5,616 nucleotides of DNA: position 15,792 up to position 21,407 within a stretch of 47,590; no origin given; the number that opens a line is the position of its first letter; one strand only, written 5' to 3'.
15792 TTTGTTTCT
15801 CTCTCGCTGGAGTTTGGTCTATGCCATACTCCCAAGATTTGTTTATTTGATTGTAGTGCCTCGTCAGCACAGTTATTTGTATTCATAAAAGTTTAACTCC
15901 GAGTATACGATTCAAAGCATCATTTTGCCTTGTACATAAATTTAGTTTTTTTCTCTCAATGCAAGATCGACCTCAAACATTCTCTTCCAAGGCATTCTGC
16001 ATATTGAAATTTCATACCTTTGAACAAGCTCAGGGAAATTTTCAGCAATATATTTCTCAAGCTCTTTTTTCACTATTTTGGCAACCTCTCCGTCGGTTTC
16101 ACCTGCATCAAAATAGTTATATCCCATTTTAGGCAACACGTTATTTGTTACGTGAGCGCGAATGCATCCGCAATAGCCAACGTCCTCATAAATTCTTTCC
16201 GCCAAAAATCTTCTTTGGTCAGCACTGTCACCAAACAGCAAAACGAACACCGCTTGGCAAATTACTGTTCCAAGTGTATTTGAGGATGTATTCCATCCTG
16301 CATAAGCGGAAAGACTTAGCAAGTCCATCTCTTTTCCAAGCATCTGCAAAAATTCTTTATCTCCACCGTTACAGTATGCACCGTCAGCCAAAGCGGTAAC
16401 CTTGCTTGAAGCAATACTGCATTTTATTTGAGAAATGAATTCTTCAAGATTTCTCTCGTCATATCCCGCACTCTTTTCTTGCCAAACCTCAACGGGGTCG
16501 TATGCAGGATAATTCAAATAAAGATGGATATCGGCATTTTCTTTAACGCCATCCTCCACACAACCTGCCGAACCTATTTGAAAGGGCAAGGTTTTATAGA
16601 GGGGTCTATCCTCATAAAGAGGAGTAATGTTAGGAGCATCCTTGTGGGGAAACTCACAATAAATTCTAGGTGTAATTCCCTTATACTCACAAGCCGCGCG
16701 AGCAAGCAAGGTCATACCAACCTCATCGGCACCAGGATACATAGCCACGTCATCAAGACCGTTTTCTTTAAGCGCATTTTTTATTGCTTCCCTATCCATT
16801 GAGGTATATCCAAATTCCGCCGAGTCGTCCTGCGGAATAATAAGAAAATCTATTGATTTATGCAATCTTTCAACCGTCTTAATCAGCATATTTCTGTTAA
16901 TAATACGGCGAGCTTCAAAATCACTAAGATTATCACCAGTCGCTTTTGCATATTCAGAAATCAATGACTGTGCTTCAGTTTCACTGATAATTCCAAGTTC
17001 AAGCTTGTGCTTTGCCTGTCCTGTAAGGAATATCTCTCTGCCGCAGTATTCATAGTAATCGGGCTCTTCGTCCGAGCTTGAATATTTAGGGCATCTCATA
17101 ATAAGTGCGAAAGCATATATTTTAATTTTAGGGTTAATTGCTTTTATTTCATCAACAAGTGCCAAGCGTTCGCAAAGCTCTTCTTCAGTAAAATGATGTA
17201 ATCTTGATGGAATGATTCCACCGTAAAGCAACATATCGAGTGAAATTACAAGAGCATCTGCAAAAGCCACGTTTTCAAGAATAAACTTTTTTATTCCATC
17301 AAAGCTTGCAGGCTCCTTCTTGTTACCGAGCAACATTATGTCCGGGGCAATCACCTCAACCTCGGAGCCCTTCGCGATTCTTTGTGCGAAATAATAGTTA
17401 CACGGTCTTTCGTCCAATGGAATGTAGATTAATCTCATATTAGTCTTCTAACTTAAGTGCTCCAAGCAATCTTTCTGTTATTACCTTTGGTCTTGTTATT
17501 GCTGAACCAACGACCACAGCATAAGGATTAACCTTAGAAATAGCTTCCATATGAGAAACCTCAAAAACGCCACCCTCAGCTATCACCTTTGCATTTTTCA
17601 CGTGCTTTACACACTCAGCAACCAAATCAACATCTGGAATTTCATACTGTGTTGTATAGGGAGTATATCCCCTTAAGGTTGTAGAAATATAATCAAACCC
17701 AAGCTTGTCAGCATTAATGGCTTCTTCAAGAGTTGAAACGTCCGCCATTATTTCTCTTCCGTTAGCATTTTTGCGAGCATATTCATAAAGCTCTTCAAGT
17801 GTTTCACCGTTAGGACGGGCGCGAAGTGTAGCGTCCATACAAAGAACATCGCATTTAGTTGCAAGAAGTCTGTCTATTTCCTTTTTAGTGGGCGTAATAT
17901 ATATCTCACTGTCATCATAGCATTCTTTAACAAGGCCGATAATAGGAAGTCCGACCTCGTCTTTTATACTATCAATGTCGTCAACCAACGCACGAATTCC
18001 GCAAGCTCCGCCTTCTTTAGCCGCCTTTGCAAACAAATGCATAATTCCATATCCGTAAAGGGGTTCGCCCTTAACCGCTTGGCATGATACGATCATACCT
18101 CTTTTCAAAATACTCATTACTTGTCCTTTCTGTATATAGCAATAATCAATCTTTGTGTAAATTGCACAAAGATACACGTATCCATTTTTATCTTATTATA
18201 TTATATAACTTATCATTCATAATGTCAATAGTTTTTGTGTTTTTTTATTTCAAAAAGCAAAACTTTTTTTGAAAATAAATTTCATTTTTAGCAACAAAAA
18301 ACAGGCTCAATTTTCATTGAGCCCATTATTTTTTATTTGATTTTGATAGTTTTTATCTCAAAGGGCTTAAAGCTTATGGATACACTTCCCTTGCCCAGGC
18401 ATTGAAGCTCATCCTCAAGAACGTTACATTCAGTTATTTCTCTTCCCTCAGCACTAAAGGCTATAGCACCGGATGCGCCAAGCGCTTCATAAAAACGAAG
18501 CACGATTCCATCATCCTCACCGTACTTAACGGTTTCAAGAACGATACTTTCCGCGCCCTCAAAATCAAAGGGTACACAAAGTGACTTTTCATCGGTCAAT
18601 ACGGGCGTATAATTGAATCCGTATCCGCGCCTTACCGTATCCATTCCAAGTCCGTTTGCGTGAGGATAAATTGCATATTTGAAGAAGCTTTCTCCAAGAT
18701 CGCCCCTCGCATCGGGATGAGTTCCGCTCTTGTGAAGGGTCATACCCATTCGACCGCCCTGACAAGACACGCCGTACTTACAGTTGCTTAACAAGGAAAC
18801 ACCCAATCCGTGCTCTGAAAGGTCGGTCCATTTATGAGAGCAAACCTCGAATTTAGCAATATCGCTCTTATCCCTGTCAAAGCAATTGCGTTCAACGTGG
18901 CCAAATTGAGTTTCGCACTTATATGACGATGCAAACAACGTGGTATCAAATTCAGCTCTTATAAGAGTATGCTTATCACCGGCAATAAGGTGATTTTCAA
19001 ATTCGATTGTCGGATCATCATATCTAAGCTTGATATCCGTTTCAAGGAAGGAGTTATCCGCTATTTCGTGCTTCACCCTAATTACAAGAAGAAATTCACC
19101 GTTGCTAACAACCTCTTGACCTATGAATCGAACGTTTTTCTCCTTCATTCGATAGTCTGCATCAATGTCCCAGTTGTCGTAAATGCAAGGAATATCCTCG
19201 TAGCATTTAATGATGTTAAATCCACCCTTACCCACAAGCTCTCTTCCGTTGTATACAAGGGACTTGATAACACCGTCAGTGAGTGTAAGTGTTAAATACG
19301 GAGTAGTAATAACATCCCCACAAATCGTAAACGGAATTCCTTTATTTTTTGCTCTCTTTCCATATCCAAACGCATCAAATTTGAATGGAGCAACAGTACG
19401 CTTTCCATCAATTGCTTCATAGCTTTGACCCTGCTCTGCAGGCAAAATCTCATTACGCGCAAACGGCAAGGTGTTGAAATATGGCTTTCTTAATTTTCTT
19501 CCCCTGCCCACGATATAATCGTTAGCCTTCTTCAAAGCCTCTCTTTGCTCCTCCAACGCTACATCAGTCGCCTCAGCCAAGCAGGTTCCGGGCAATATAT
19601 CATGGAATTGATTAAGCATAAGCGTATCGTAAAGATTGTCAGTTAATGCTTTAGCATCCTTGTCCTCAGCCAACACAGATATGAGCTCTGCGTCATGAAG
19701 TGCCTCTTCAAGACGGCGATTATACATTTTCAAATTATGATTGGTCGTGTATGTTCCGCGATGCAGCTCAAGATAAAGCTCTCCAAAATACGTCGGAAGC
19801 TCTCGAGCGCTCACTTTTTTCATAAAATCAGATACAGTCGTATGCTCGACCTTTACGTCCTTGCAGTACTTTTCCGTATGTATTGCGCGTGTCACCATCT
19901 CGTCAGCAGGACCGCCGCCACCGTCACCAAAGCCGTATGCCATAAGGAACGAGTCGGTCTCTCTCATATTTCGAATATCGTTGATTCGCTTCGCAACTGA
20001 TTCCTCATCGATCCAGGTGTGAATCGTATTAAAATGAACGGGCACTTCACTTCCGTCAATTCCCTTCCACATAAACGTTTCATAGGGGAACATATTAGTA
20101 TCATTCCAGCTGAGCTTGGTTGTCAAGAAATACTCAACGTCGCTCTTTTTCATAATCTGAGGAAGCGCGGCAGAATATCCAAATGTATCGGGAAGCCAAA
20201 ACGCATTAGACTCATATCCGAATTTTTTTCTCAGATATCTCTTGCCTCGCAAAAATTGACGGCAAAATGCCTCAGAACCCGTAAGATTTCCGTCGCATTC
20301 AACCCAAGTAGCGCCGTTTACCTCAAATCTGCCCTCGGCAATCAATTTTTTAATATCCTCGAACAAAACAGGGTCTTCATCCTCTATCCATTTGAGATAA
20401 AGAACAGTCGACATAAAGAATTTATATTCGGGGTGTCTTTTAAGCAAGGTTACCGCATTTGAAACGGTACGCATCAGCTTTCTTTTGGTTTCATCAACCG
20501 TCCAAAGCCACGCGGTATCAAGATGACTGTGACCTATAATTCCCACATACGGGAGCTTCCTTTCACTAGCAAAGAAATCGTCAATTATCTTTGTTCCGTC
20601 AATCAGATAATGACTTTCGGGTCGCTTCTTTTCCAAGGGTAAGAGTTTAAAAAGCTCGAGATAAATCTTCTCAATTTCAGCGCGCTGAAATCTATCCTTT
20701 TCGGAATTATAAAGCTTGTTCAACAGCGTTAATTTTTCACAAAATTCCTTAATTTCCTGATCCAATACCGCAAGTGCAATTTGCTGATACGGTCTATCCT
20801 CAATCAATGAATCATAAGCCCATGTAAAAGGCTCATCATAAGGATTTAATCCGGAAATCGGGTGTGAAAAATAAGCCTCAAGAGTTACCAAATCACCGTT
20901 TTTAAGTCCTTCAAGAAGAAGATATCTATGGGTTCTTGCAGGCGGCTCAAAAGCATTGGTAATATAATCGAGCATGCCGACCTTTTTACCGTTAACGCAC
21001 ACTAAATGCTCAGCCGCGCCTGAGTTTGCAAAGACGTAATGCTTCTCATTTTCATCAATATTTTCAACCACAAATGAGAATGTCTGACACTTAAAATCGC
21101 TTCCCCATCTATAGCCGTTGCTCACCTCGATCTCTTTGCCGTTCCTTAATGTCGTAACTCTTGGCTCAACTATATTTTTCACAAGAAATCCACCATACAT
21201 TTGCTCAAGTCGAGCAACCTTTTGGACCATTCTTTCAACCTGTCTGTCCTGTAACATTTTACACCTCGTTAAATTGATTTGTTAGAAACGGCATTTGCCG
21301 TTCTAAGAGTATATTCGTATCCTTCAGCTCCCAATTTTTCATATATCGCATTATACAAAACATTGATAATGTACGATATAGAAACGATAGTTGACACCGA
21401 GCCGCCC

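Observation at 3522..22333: Conserved ~22-aa C-terminal amphipathic tail shared by four secreted proteins of the locus: possible new surface-retention or sorting signal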

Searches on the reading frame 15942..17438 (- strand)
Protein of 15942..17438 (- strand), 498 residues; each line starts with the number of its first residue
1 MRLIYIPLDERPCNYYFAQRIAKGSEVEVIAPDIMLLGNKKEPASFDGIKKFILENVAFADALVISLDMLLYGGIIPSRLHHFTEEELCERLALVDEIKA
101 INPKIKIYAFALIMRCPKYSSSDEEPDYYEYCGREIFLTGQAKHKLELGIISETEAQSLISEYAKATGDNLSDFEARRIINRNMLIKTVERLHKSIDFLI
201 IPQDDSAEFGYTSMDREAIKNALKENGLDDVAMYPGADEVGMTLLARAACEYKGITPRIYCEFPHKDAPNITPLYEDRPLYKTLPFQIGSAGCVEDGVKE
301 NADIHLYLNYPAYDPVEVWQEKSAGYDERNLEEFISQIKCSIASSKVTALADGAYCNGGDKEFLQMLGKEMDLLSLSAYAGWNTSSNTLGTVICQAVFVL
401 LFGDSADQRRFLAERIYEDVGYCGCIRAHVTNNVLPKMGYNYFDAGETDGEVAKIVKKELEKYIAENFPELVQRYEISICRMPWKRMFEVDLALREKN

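Call 4: search_protein_families(library=ncbifam, proteins=[window:15942-17438:-], max_evalue=0.01)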
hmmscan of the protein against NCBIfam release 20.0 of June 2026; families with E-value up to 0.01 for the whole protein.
window:15942-17438:- (498 aa): 0 families

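Call 5: search_protein_families(library=pfam, proteins=[window:15942-17438:-], max_evalue=0.01)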
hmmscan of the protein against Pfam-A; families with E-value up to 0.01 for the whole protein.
window:15942-17438:- (498 aa): 1 family
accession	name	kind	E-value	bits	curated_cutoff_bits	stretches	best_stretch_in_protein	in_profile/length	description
PF13552.11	DUF4127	-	1.2e-146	489.6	27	1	4-492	2-488/489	Protein of unknown function (DUF4127)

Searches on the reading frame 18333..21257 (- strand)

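Call 4: search_protein_families(library=ncbifam, proteins=[window:18333-21257:-], max_evalue=0.01)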
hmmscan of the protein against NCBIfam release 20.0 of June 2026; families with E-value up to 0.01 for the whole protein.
window:18333-21257:- (974 aa): 1 family
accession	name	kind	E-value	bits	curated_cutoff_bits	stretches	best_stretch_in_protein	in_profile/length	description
NF007331.0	PRK09819.1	equivalog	2.7e-23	81.8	1138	1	237-565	5-348/885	mannosylglycerate hydrolase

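Call 5: search_protein_families(library=pfam, proteins=[window:18333-21257:-], max_evalue=0.01)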
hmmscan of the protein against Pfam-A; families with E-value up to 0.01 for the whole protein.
window:18333-21257:- (974 aa): 5 families
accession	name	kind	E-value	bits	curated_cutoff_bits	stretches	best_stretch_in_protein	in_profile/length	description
PF01074.27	Glyco_hydro_38N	-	8.1e-77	258.7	25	1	239-484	3-257/270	Glycosyl hydrolases family 38 N-terminal domain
PF07748.19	Glyco_hydro_38C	-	5.1e-42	144.9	25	1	651-851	2-206/206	Glycosyl hydrolases family 38 C-terminal domain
PF09261.16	Alpha-mann_mid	-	1.7e-19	70.2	31.1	1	497-582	1-89/96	Alpha mannosidase middle domain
PF17677.7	Glyco_hydro38C2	-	6.3e-12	45.9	22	1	905-971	2-72/72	Glycosyl hydrolases family 38 C-terminal beta sandwich domain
PF03065.20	Glyco_hydro_57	-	1.7e-08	34.6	21.2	1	218-385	49-174/291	Glycosyl hydrolase family 57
